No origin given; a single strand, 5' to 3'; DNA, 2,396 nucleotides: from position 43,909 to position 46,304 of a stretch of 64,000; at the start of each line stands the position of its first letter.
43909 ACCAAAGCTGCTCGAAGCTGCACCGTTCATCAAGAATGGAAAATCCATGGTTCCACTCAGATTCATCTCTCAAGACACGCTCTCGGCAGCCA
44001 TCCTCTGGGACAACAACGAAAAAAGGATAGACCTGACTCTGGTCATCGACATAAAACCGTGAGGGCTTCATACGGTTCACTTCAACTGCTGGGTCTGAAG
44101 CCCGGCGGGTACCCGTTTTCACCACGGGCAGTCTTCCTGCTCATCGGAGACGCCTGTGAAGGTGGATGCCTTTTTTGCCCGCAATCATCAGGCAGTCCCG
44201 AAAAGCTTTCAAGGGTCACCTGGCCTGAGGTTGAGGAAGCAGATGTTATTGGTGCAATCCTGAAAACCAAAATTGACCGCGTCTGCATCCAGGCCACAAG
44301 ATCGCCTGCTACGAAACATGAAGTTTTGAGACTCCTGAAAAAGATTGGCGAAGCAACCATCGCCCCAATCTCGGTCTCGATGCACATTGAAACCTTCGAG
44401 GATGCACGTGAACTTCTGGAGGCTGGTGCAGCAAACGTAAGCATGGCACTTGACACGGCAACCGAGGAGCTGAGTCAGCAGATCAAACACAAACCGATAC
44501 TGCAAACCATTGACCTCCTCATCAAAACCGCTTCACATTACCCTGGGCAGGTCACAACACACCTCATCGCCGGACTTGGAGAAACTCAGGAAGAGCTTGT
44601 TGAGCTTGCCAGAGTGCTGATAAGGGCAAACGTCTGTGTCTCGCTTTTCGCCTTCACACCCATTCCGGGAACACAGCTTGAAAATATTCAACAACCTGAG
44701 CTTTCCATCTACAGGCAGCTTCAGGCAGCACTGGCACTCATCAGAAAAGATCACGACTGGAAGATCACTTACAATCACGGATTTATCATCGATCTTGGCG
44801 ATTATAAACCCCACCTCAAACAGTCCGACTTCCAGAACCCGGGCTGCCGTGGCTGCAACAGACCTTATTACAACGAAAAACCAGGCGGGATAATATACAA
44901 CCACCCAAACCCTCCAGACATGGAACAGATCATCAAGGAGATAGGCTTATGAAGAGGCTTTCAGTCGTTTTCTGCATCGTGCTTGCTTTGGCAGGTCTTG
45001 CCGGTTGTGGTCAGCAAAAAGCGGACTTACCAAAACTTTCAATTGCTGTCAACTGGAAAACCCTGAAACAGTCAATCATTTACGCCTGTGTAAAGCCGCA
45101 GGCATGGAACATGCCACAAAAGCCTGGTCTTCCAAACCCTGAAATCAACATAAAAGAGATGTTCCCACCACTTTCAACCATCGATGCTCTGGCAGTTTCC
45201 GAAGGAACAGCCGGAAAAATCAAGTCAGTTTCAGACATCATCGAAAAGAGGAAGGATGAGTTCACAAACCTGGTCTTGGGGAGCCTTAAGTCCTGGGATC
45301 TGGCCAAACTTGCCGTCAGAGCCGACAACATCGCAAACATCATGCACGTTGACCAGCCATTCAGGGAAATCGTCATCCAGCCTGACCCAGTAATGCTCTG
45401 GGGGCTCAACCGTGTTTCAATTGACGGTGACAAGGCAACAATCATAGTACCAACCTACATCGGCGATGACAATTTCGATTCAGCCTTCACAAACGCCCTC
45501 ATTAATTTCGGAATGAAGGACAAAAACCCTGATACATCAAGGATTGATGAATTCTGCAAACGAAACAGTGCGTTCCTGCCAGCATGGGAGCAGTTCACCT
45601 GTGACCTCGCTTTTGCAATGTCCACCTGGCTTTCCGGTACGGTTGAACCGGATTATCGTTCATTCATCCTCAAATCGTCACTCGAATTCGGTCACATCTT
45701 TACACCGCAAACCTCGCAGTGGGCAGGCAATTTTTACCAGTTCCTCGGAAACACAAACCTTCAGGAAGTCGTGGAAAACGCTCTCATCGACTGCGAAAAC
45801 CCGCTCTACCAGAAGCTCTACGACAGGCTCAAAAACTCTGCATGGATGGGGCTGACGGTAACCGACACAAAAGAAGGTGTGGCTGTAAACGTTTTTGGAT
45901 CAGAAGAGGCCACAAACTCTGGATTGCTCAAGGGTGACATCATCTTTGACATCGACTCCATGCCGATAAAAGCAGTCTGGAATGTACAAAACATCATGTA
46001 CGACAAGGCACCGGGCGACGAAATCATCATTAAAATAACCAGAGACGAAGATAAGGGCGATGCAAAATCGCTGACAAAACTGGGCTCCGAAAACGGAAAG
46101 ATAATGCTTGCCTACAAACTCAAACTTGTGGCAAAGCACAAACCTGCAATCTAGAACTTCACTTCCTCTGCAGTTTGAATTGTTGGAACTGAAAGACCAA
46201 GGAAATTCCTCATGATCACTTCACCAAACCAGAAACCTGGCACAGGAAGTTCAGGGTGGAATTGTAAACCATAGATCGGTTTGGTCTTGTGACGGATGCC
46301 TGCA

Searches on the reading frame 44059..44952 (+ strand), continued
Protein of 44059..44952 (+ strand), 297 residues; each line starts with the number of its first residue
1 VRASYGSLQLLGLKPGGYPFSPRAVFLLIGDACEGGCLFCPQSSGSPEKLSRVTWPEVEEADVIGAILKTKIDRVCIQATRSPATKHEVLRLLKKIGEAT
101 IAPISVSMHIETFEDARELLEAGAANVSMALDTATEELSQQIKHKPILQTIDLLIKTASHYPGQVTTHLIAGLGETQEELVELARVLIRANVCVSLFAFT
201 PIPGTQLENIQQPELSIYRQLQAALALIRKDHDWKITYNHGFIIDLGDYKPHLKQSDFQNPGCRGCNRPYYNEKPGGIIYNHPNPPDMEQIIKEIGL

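Call 34: find_related_loci(query=A2, collection=genome_contigs, flank=4000)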
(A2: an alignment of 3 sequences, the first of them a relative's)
Query A2 (267 aa) in genome_contigs; peptide patterns used: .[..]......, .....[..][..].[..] (x = any residue, [..] = any of these).
204 stretches matched a pattern; 180 encode a relative of the query (tblastn E <= 1e-3); the best 80 are kept; 80 distinct loci.
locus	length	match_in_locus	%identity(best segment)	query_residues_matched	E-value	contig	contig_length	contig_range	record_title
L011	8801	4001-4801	93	1-267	2e-168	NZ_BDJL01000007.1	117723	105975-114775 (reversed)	Carboxydothermus islandicus strain SET IS-9, whole genome shotgun sequence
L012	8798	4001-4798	51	1-267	1e-87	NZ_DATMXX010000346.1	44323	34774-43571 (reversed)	MAG: Sporomusa sp. isolate SMAG_U13131 k141_64067, whole genome shotgun sequence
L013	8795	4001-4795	51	2-267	1e-86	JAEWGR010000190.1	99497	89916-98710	MAG: Bacillota bacterium isolate OH_PBlB_39 k127_29245, whole genome shotgun sequence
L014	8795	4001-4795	50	2-267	3e-86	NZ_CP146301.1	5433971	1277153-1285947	Sporomusa ovata DSM 2662 chromosome, complete genome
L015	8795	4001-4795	50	4-267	6e-86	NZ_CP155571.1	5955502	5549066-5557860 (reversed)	Sporomusa acidovorans DSM 3132 chromosome, complete genome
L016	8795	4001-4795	52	4-267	1e-85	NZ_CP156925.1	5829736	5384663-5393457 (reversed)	Sporomusa rhizae strain DSM 16652 chromosome, complete genome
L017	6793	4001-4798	49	3-267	3e-84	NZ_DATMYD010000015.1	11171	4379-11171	MAG: Sporomusa sp. isolate SMAG_U13137 k141_33890, whole genome shotgun sequence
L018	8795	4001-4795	48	4-267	3e-83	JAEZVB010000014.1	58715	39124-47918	MAG: Bacillota bacterium isolate OH_PFB_106 k127_834896, whole genome shotgun sequence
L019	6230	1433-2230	50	2-267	6e-83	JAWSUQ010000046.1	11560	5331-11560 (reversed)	MAG: Bacillota bacterium isolate B4G8CH4-15 NODE_46_length_11560_cov_3.149874, whole genome shotgun sequence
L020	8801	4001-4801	50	2-267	6e-83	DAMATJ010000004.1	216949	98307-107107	MAG TPA_asm: Pelosinus fermentans isolate CTOTU48474 NODE_25_length_216949_cov_15.082884, whole genome shotgun sequence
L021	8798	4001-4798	50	3-267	2e-82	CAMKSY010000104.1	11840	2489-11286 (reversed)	MAG: uncultured Pelosinus sp. isolate SRR12377472_bin.15_metawrap_v1.3_MAG genome assembly, contig: SRR12377472_1401, wh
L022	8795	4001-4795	50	4-267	9e-83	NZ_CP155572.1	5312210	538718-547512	Sporomusa malonica strain DSM 5090 chromosome, complete genome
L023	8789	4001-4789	47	4-267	5e-82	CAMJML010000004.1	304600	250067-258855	MAG: uncultured Selenomonadales bacterium isolate SRR12377476_bin.3_metawrap_v1.3_MAG genome assembly, contig: SRR123774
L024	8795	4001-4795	48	4-267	4e-81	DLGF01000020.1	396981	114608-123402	MAG TPA_asm: Sporomusaceae bacterium UBA7701 UBA7701_contig_163, whole genome shotgun sequence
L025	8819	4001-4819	46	2-267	7e-81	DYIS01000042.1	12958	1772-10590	MAG TPA_asm: Ktedonobacter racemifer isolate FI88_62_8 Afr_mines_FI88_1641_length_12958_cov_3_517477, whole genome shotg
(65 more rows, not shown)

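Call 52: predict_structure(alignment_id=A1)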
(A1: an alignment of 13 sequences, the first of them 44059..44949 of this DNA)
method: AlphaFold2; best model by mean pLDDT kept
length: 297 residues; sequences in the alignment: 13
mean_pLDDT: 88.4   pTM: 0.89
mean pLDDT of the five models: 88.4, 87.5, 87.4, 86.2, 85.8
residues with pLDDT >= 90: 187; 70-90: 84; 50-70: 16; < 50: 10
segments of 3 or more residues with pLDDT < 50: 265-267, 269-274
pLDDT, mean of each block of 10 residues (from residue 1): 89 86 87 83 70 78 96 91 91 96 93 97 94 95 92 98 92 96 97 89 84 93 96 98 97 87 48 60 86 92
secondary structure, 60 per line:
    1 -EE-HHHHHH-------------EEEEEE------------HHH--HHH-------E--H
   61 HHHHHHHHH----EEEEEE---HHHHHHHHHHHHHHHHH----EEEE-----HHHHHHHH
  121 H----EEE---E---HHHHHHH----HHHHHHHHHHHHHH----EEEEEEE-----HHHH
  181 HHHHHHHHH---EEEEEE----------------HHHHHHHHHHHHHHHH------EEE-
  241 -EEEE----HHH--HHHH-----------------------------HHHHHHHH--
elements in order: H5-10 E24-29 H60-69 E74-79 H83-99 E104-107 H113-121 E126-128 H136-142 H147-160 E165-171 H177-189 E193-198 H215-230 E237-239 E242-245 H255-258 H288-295

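Call 54: fold_search(model_id=the predicted structure, library=pdb)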
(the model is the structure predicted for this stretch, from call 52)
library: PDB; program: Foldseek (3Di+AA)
matches with E <= 10: 1847; with E <= 0.001: 144
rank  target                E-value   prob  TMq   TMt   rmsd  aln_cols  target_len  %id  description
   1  3iiz                  1.8e-08  1.00  0.58  0.50   6.7       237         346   15  X-ray structure of the FeFe-hydrogenase maturase HydE from T. maritima in complex with S-adenosyl-L-methionine (released 2009-09-22)
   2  3ciw                  2.0e-08  1.00  0.57  0.50   6.7       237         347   15  X-RAY structure of the [FeFe]-hydrogenase maturase HydE from thermotoga maritima (released 2008-04-08)
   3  8vdw_B                2.3e-08  1.00  0.55  0.49   5.1       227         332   21  X-Ray Crystal Structure of the biotin synthase from V. parvula (released 2024-01-24)
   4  7o1t                  3.2e-08  1.00  0.59  0.50   3.4       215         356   16  Fe(CO)2CNCl species bound [HydE from T. Maritima (released 2021-05-26)
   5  1r30_A                3.2e-08  1.00  0.56  0.53   8.2       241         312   19  The Crystal Structure of Biotin Synthase, an S-Adenosylmethionine-Dependent Radical Enzyme (released 2004-01-13)
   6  1r30_B                3.2e-08  1.00  0.56  0.53   8.2       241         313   19  The Crystal Structure of Biotin Synthase, an S-Adenosylmethionine-Dependent Radical Enzyme (released 2004-01-13)
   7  5few                  3.4e-08  1.00  0.60  0.52   3.2       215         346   16  HydE from T. maritima in complex with S-adenosyl-L-cysteine (final product) (released 2016-04-06)
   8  8vdw_A                3.6e-08  1.00  0.55  0.51   5.2       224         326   23  X-Ray Crystal Structure of the biotin synthase from V. parvula (released 2024-01-24)
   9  5ff2                  4.1e-08  1.00  0.57  0.50   8.1       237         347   15  HydE from T. maritima in complex with (2R,4R)-TDA (released 2016-04-06)
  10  5fep                  4.9e-08  1.00  0.60  0.52   3.2       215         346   16  HydE from T. maritima in complex with (2R,4R)-MeTDA (released 2016-04-06)
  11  7o1o                  5.8e-08  1.00  0.59  0.50   3.4       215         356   16  Complex-B bound [FeFe]-hydrogenase maturase HydE fromT. Maritima (Auxiliary cluster deleted variant) (released 2021-05-26)
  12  3cix                  6.2e-08  1.00  0.59  0.51   3.4       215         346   16  X-RAY structure of the [FeFe]-hydrogenase maturase HydE from thermotoga maritima in complex with thiocyanate (released 2008-04-08)
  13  8vcw                  7.4e-08  1.00  0.55  0.51   4.2       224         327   18  X-Ray Crystal Structure of the biotin synthase from B. obeum (released 2024-01-24)
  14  5exj                  7.4e-08  1.00  0.54  0.57   5.5       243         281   15  Crystal structure of M. tuberculosis lipoyl synthase at 1.64 A resolution (released 2016-08-10)
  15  7o1p                  8.3e-08  1.00  0.57  0.52   6.4       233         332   14  [FeFe]-hydrogenase maturase HydE from T. Maritima (C-ter stretch absent) (released 2021-05-26)
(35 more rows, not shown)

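Call 67: find_encoding_contigs(protein=P0001, flank=1000, max_places=3)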
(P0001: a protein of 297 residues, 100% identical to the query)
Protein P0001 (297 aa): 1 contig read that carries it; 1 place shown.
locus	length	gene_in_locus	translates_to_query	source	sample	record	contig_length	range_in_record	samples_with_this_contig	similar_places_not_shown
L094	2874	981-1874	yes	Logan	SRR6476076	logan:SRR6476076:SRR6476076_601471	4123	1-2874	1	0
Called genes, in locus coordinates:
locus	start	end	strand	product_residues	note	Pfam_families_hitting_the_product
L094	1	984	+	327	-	?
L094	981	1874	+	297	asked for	PF04055:Radical_SAM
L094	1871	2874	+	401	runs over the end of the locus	PF13180:PDZ_2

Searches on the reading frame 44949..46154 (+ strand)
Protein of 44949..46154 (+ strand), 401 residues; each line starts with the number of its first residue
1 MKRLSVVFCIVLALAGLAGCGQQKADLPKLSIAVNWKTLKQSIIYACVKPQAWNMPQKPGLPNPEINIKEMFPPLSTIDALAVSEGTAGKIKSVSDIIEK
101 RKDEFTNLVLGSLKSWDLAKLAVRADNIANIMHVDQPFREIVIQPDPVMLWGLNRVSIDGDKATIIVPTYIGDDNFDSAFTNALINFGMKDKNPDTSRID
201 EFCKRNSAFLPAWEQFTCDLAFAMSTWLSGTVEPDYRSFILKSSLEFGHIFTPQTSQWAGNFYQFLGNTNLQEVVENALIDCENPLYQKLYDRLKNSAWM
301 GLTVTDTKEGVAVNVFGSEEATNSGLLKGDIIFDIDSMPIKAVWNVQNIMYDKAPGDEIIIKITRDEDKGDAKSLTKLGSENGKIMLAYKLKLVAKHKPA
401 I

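Call 3: search_protein_families(library=pfam, proteins=[window:44949-46154:+], max_evalue=0.01)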
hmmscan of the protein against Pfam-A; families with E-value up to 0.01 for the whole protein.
window:44949-46154:+ (401 aa): 1 family
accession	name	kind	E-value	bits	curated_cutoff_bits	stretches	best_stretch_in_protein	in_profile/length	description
PF13180.12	PDZ_2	-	6.8e-10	39.5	27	1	300-370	3-74/80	PDZ domain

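Call 4: search_protein_families(library=ncbifam, proteins=[window:44949-46154:+], max_evalue=0.01)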
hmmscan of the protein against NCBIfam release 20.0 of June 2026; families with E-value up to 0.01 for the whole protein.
window:44949-46154:+ (401 aa): 9 families
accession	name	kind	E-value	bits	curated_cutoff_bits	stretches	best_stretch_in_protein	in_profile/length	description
NF041521.1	HhoA_HhoB_HtrA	equivalog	1.1e-05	25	450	1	289-369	244-324/335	HhoA/HhoB/HtrA family serine endopeptidase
NF047968.1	SerProtHtrA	equivalog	1.7e-05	24.4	470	1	306-369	286-350/357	serine protease HtrA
TIGR02037.1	degP_htrA_DO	subfamily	0.00017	20.7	416.2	1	304-370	255-321/434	Do family serine endopeptidase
NF040965.1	MamP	equivalog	0.00032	20.4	300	1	320-378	146-204/290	magnetosome magnetite formation protein MamP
NF040960.1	MamE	equivalog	0.0004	19.1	800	1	309-374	467-533/659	magnetosome formation protease MamE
TIGR02038.1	protease_degS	equivalog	0.00051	19.3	422.95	1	309-368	278-338/351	outer membrane-stress sensor serine endopeptidase DegS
TIGR00054.1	TIGR00054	equivalog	0.0019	17.1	147.55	1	306-388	200-278/421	RIP metalloprotease RseP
NF008147.1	PRK10898.1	equivalog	0.0032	16.7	408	0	306-369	276-340/352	outer membrane-stress sensor serine endopeptidase DegS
NF053637.1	SerProtHtrAspr2045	equivalog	0.0049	15.8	650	1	306-369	316-379/394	serine protease HtrA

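Call 55: find_homologous_proteins(query=window:44949-46151:+, max_evalue=0.001)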
Query window:44949-46151:+ (401 aa): 11 proteins with E <= 0.001 among 4066 candidates.
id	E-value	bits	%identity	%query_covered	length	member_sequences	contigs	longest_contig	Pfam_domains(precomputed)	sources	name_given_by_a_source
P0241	3.4e-267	904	99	100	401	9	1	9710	PF13180.13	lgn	-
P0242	1.1e-179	616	71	92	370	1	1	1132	PF13180.13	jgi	jgi:hypothetical protein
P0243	1.8e-135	470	51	99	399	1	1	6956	PF13180.13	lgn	-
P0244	7.7e-132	458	49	98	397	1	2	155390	PF13180.13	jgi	jgi:hypothetical protein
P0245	2.0e-124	434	49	98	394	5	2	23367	PF13180.13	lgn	-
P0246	1.1e-122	428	48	98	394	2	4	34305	PF13180.13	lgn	-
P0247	2.7e-121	423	49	98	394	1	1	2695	PF13180.13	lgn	-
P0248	9.3e-119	415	46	98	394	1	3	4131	PF13180.13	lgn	-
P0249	2.2e-118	414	49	90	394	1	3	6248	PF13180.13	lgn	-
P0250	2.1e-117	411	47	97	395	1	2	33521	PF13180.13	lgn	-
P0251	4.7e-113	396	46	95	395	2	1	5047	-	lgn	-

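Call 62: predict_structure(alignment_id=A4)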
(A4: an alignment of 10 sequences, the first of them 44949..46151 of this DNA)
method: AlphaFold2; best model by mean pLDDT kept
length: 401 residues; sequences in the alignment: 10
mean_pLDDT: 80.9   pTM: 0.72
mean pLDDT of the five models: 80.9, 73.3, 72.7, 64.5, 50.0
residues with pLDDT >= 90: 125; 70-90: 198; 50-70: 54; < 50: 24
segments of 3 or more residues with pLDDT < 50: 1-5, 12-24, 398-401
pLDDT, mean of each block of 10 residues (from residue 1): 49 40 65 93 87 81 76 60 69 91 94 91 93 91 92 90 94 87 93 83 83 91 85 61 73 85 81 90 82 76 84 88 90 70 70 82 90 89 88 65 30
secondary structure, 60 per line:
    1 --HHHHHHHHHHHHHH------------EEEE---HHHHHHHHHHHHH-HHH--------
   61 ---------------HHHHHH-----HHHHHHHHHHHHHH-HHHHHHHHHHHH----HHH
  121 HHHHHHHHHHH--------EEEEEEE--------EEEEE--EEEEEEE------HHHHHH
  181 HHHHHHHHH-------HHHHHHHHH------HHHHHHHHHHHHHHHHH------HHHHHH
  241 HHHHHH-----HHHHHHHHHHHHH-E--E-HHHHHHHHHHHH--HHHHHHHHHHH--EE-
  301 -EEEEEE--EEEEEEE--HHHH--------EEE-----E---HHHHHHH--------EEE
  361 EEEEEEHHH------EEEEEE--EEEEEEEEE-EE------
elements in order: H3-16 E29-32 H36-48 H76-81 H87-100 H102-113 H118-131 E140-146 E155-159 E162-168 H175-189 H197-205 H212-228 H235-246 H252-264 H271-282 H285-295 E302-307 E310-316 H319-322 E331-333 H343-349 E358-366 E376-381 E384-392

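Call 64: fold_search(model_id=the predicted structure, library=pdb)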
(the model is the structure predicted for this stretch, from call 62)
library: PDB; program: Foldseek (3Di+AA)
matches with E <= 10: 358; with E <= 0.001: 6
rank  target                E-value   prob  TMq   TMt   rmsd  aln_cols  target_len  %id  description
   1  3gdv_C                3.0e-04  1.00  0.20  0.26   4.4       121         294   17  Crystal structure of DegS H198P/D320A mutant modified by DFP and in complex with YQF peptide (released 2009-03-31)
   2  6ew9_B                5.5e-04  1.00  0.20  0.26   4.8       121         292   17  CRYSTAL STRUCTURE OF DEGS STRESS SENSOR PROTEASE IN COMPLEX WITH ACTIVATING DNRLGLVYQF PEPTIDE (released 2018-04-25)
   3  7co5_B                7.6e-04  1.00  0.21  0.25   4.0       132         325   18  HtrA-type protease AlgW with decapeptide (released 2021-03-10)
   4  6ew9_A                8.5e-04  1.00  0.20  0.25   5.0       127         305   17  CRYSTAL STRUCTURE OF DEGS STRESS SENSOR PROTEASE IN COMPLEX WITH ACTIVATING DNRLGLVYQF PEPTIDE (released 2018-04-25)
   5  6ew9_C                9.5e-04  1.00  0.20  0.27   4.0       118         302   18  CRYSTAL STRUCTURE OF DEGS STRESS SENSOR PROTEASE IN COMPLEX WITH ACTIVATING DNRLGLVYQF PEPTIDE (released 2018-04-25)
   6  4rqy_A                1.0e-03  1.00  0.20  0.27   4.1       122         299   17  RE-REFINED STRUCTURE OF 1TE0 - STRUCTURAL ANALYSIS of DEGS, A STRESS SENSOR OF THE BACTERIAL PERIPLASM (released 2015-03-11)
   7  7xyo_A                1.2e-03  0.97  0.25  0.20  13.7       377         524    9  Crystal Structure of a M61 aminopeptidase family member from Myxococcus fulvus (released 2023-06-07)
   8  3gdu_A                1.2e-03  1.00  0.20  0.26   4.0       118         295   18  Crystal structure of DegS H198P/D320A mutant modified by DFP and in complex with YRF peptide (released 2009-03-31)
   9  3gdu_C                1.4e-03  1.00  0.20  0.27   4.3       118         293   18  Crystal structure of DegS H198P/D320A mutant modified by DFP and in complex with YRF peptide (released 2009-03-31)
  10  7xs0_A                1.7e-03  1.00  0.20  0.21   3.8       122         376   17  Trimer structure of HtrA from Helicobacter pylori bound with a tripeptide (released 2023-05-17)
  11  4rqy_B                1.8e-03  1.00  0.20  0.27   4.2       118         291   17  RE-REFINED STRUCTURE OF 1TE0 - STRUCTURAL ANALYSIS of DEGS, A STRESS SENSOR OF THE BACTERIAL PERIPLASM (released 2015-03-11)
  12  3gdv_A                2.4e-03  1.00  0.20  0.26   3.9       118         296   18  Crystal structure of DegS H198P/D320A mutant modified by DFP and in complex with YQF peptide (released 2009-03-31)
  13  7co7_D                3.1e-03  1.00  0.21  0.25   4.0       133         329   18  HtrA-type protease AlgWS227A with decapeptide (released 2021-03-10)
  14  1y8t_A                3.1e-03  1.00  0.20  0.27   3.9       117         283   20  Crystal Structure of RV0983 from Mycobacterium tuberculosis- Proteolytically active form (released 2005-01-18)
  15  3gco_A                3.3e-03  1.00  0.20  0.26   4.1       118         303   19  Crystal structure of DegS H198P/D320A mutant modified by DFP in complex with DNRDGNVYQF OMP peptide (released 2009-03-31)
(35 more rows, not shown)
